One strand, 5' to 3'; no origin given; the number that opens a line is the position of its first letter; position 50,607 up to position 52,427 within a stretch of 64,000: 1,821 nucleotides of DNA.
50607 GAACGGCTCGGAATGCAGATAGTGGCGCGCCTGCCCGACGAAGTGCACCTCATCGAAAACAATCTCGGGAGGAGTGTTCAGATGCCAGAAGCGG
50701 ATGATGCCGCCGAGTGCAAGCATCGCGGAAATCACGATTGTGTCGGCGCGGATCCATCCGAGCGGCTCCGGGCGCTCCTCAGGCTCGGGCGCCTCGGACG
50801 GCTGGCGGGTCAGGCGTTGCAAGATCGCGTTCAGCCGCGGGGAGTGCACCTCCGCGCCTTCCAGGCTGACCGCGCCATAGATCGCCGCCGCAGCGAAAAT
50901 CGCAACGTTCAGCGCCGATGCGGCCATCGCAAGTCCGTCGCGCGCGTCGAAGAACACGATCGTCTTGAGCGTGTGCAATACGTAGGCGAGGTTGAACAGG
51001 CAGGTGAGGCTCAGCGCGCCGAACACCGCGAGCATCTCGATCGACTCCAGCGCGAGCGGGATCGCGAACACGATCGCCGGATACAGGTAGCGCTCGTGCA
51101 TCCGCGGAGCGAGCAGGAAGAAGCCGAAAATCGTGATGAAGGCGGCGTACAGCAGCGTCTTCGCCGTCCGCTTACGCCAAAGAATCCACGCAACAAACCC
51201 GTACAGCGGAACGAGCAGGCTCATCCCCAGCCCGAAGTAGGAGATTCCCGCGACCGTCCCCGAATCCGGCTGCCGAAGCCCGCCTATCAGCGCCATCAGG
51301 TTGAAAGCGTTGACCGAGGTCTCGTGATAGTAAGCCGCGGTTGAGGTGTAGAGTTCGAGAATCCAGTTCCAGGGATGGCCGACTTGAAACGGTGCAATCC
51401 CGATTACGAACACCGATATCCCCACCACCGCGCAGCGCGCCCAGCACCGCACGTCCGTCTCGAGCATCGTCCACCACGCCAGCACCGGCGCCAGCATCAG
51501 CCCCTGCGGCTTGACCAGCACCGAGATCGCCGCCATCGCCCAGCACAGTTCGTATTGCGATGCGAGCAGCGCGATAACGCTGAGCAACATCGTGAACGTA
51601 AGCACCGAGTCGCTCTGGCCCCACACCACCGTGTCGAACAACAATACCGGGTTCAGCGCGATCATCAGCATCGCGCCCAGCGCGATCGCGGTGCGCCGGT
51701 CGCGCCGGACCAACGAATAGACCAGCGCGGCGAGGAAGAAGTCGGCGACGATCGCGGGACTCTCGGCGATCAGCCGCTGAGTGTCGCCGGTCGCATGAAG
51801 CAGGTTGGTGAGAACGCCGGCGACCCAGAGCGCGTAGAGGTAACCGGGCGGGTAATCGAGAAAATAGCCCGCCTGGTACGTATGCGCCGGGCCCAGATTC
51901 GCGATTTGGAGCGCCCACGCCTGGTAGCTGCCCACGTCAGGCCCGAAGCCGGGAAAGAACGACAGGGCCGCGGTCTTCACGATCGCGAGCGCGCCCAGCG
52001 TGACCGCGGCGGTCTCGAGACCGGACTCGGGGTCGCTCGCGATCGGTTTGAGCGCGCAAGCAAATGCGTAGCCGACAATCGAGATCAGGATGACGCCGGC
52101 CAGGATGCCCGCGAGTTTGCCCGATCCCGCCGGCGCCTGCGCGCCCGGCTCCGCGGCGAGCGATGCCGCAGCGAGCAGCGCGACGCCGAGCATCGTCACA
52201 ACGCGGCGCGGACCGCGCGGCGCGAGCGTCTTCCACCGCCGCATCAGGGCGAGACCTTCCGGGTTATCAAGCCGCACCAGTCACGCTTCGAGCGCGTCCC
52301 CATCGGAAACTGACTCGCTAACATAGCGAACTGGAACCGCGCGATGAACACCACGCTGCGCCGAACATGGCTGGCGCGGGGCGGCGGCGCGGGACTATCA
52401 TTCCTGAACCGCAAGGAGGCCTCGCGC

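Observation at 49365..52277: A 970-aa protein fusing two different GT-C glycosyltransferase modules (DUF2029/GT87-like plus PMT/GT39-like)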

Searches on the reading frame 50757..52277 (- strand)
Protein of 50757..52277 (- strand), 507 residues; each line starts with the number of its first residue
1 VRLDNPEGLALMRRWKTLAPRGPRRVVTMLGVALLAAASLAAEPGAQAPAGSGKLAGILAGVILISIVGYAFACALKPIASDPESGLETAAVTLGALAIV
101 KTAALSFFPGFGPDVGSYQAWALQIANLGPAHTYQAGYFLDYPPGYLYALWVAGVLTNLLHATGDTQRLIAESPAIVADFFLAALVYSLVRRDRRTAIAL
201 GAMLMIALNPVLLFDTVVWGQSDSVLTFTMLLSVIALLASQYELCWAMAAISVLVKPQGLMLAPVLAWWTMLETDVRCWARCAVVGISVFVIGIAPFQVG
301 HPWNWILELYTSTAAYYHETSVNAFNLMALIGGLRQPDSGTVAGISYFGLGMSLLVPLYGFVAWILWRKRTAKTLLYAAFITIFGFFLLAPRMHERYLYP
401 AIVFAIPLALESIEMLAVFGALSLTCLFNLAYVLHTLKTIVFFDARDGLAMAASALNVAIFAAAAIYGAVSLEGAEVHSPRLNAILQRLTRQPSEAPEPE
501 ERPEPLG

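Call 5: search_protein_families(library=pfam, proteins=[window:50757-52277:-], max_evalue=10)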
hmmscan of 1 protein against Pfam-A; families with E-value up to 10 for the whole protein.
seq(507 aa): 3 families
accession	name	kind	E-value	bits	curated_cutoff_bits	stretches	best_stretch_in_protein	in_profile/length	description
PF03155.21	Alg6_Alg8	-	0.14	11.6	25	2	362-437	313-388/482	ALG6, ALG8 glycosyltransferase family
PF05208.19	ALG3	-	0.93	9.3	23.6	1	221-323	125-227/358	ALG3 protein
PF23688.1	YlcJ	-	4.2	8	27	1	351-377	9-35/49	YlcJ-like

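Call 6: search_solved_structures(query=window:50757-52277:-, max_evalue=10, show_alignments=2)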
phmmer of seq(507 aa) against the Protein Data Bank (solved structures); distinct sequences matched with E-value up to 10: 1.
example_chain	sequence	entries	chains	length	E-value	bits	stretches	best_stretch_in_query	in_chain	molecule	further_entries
5a1u_E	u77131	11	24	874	1.8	10.4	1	391-497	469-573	COATOMER SUBUNIT GAMMA-1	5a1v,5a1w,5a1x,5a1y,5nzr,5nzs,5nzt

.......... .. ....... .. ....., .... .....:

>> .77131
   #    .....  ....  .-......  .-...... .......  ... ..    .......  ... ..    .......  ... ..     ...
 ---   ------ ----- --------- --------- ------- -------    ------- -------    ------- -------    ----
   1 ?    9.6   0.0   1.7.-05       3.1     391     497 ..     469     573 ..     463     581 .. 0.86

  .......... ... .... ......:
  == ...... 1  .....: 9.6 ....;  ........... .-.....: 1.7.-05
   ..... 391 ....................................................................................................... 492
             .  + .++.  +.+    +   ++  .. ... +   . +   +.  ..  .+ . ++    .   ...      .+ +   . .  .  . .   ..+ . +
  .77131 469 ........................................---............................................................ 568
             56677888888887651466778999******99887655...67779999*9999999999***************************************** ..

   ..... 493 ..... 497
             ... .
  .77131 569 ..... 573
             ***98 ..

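Call 10: find_homologous_proteins(query=window:50808-52277:-, max_evalue=0.001)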
Query window:50808-52277:- (490 aa): 168 proteins with E <= 0.001 among 8000 candidates; the best 120 are listed.
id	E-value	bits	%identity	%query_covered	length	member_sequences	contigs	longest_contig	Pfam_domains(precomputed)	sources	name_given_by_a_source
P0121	1.4e-207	708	70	94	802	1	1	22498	PF02366.25,PF16192.11,PF13231.13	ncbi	ncbi:MAG: phospholipid carrier-dependent glycosyltransferase, partial [Candidatus Binataceae bacteri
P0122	3.4e-202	691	69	94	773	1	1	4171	PF02366.25,PF02516.21,PF13231.13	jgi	jgi:Gpi18-like mannosyltransferase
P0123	1.1e-186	639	64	97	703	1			PF02366.25,PF13231.13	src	-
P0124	5.1e-183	627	66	86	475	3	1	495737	PF09594.17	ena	-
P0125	2.8e-182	625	64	89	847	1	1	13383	PF09594.17,PF02366.25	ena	-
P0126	3.9e-182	624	64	89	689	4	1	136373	PF02366.25,PF13231.13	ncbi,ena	-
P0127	6.0e-182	624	64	89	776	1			PF02366.25,PF13231.13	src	-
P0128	1.1e-179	616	63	93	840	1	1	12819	PF02366.25,PF13231.13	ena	-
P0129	6.5e-179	614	60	98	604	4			PF02366.25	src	-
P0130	1.1e-177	610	60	98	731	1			PF02366.25,PF13231.13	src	-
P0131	2.0e-171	589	62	86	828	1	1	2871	PF02366.25,PF13231.13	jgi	jgi:Gpi18-like mannosyltransferase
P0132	5.3e-171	588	61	89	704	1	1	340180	PF02366.25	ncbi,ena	-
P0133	1.4e-170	586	61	87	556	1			PF02366.25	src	-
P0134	1.1e-168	580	58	93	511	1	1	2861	PF09594.17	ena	-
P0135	3.6e-168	578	62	90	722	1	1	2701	PF02366.25,PF13231.13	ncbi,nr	ncbi:MAG TPA: phospholipid carrier-dependent glycosyltransferase, partial [Candidatus Binatus sp.]|n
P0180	2.6e-96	341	47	78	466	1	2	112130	-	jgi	jgi:Gpi18-like mannosyltransferase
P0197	4.9e-92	327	43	84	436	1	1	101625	PF09594.17,PF05208.20,PF03155.22,PF26314.1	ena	-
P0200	2.8e-91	325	43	80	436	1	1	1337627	-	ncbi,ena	-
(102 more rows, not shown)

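Call 13: search_solved_structures(query=A1, max_evalue=10, show_alignments=3)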
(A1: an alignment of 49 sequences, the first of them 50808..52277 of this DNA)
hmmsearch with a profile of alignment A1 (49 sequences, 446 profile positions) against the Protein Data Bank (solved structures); distinct sequences matched with E-value up to 10: 1.
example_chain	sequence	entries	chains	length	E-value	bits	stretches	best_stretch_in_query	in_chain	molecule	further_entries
8e1e_A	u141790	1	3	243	6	8.7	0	19-81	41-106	SG122_C3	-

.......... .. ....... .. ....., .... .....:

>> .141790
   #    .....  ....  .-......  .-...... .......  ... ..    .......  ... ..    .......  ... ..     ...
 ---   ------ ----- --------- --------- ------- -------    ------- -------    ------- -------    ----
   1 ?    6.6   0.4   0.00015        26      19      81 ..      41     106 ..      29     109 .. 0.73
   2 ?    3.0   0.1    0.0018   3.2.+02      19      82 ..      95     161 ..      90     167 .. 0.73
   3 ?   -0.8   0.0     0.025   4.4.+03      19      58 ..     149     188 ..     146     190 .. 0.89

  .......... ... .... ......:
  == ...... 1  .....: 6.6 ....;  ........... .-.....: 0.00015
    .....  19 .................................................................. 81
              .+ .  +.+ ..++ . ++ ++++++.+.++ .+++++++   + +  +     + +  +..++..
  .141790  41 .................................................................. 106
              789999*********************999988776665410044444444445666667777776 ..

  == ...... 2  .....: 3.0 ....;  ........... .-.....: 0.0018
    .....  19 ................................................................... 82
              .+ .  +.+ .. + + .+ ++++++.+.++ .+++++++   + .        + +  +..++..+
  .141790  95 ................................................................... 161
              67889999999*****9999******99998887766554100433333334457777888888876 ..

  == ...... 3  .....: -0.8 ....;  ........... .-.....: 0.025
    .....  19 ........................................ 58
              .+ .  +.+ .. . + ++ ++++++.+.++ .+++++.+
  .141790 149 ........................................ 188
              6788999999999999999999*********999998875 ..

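Call 14: search_protein_families(library=pfam, alignment_id=A1, max_evalue=0.01)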
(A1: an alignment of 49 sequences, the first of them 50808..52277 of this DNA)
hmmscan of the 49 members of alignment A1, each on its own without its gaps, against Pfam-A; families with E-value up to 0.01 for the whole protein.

A. member 1, window:50808-52277:- (490 aa): 0 families

B. families by the number of members that match (of 49 scanned): 6 families
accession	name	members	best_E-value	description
PF09594.16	GT87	37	7.1e-11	Glycosyltransferase family 87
PF05208.19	ALG3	28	9.2e-08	ALG3 protein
PF03155.21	Alg6_Alg8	12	2.5e-09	ALG6, ALG8 glycosyltransferase family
PF13231.12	PMT_2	1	9.5e-07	Dolichyl-phosphate-mannose-protein mannosyltransferase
PF06728.19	PIG-U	1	0.00019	GPI transamidase subunit PIG-U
PF11118.13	DUF2627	1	0.0036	Protein of unknown function (DUF2627)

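Call 20: predict_structure(alignment_id=A1)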
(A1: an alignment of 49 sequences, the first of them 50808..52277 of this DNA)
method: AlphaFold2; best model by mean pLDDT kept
length: 490 residues; sequences in the alignment: 49
mean_pLDDT: 89.9   pTM: 0.88
mean pLDDT of the five models: 89.9, 88.9, 88.6, 88.2, 87.2
residues with pLDDT >= 90: 390; 70-90: 41; 50-70: 44; < 50: 15
segments of 3 or more residues with pLDDT < 50: 1-4, 18-27
pLDDT, mean of each block of 10 residues (from residue 1): 53 54 47 58 60 88 97 96 95 97 92 93 94 84 91 96 94 94 98 90 97 94 94 98 98 95 97 96 97 94 92 88 96 96 97 97 96 97 98 93 97 97 98 95 96 98 97 72 71
secondary structure, 60 per line:
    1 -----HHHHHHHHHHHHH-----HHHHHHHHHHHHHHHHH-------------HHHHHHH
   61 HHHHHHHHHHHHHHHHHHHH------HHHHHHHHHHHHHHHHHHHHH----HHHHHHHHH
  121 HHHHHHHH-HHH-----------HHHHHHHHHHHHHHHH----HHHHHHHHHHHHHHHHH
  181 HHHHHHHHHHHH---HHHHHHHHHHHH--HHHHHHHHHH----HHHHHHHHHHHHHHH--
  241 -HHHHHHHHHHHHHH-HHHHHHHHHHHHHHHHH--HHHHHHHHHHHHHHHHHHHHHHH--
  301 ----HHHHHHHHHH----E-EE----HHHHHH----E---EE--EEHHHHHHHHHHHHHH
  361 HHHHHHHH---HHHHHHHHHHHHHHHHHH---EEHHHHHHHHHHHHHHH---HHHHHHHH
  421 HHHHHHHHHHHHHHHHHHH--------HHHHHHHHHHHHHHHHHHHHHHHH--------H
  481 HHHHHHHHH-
elements in order: H6-18 H24-40 H54-80 H87-107 H112-128 H144-159 H164-192 H196-207 H210-219 H224-238 H242-255 H257-273 H276-298 H305-314 H327-332 H347-368 H372-389 H395-409 H413-439 H448-471 H480-489

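Call 23: fold_search(model_id=the predicted structure, library=pdb)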
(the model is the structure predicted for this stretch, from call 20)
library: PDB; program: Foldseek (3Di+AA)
matches with E <= 10: 373; with E <= 0.001: 6
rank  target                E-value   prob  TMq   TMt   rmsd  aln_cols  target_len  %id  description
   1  6snh_X                5.4e-06  1.00  0.58  0.59   6.0       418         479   15  Cryo-EM structure of yeast ALG6 in complex with 6AG9 Fab and Dol25-P-Glc (released 2020-03-11)
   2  9dm7_A                1.8e-04  1.00  0.53  0.67   5.5       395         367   16  mannosyltransferase PimE in complex with Fab_E6 (released 2025-06-25)
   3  9wno_A                4.2e-04  1.00  0.54  0.64   5.5       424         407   15  Cryo-EM structure of Candida glabrata GPI mannosyltransferase I bound to Dol-P-Man (released 2025-12-03)
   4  9dm5                  4.4e-04  1.00  0.53  0.65   6.3       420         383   18  Product-Bound mannosyltransferase PimE (released 2025-06-25)
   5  9s6s_A                5.2e-04  1.00  0.39  0.36  13.5       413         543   15  Ternary cryo-EM structure of human ALG9 with Dol25-PP-GlcNAc2Man6, Dol25-P-Man and Fab (released 2026-03-18)
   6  9s6r_A                5.7e-04  1.00  0.48  0.59   6.9       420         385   14  Ternary cryo-EM structure of yeast ALG3 with Dol25-PP-GlcNAc2Man5, Dol25-P-Man, and Fab (released 2026-03-18)
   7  9s6u_A                1.4e-03  1.00  0.39  0.36  12.9       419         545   14  Ternary cryo-EM structure of human ALG9 with Dol25-PP-GlcNAc2Man8, Dol25-P-Man and Fab (released 2026-03-18)
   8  8if8_B                1.7e-03  1.00  0.35  0.29  22.0       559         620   15  Arabinosyltransferase AftA (released 2023-05-31)
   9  8imx_U                2.6e-03  1.00  0.47  0.54   7.4       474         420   12  Cryo-EM structure of GPI-T with a chimeric GPI-anchored protein (released 2023-08-16)
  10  5ezm                  4.0e-03  1.00  0.44  0.41  12.3       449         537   16  Crystal Structure of ArnT from Cupriavidus metallidurans in the apo state (released 2016-02-17)
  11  6ftg_5                4.1e-03  1.00  0.35  0.28  15.9       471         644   13  Subtomogram average of OST-containing ribosome-translocon complexes from canine rough microsomal membranes (released 2018-03-21)
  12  9n9j_I                5.6e-03  1.00  0.37  0.27  18.8       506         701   13  Structure of a GRP94 folding intermediate engaged with a CCDC134- and FKBP11-bound secretory translocon (released 2025-11-19)
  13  7w72_U                7.2e-03  1.00  0.46  0.52   7.4       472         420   13  Structure of a human glycosylphosphatidylinositol (GPI) transamidase (released 2022-02-16)
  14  7wld_U                7.2e-03  1.00  0.46  0.53  10.4       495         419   13  Cryo-EM structure of the human glycosylphosphatidylinositol transamidase complex at 2.53 Angstrom resolution (released 2022-04-27)
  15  6s7o_A                9.4e-03  1.00  0.39  0.31  18.1       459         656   13  Cryo-EM structure of human oligosaccharyltransferase complex OST-A (released 2019-12-18)
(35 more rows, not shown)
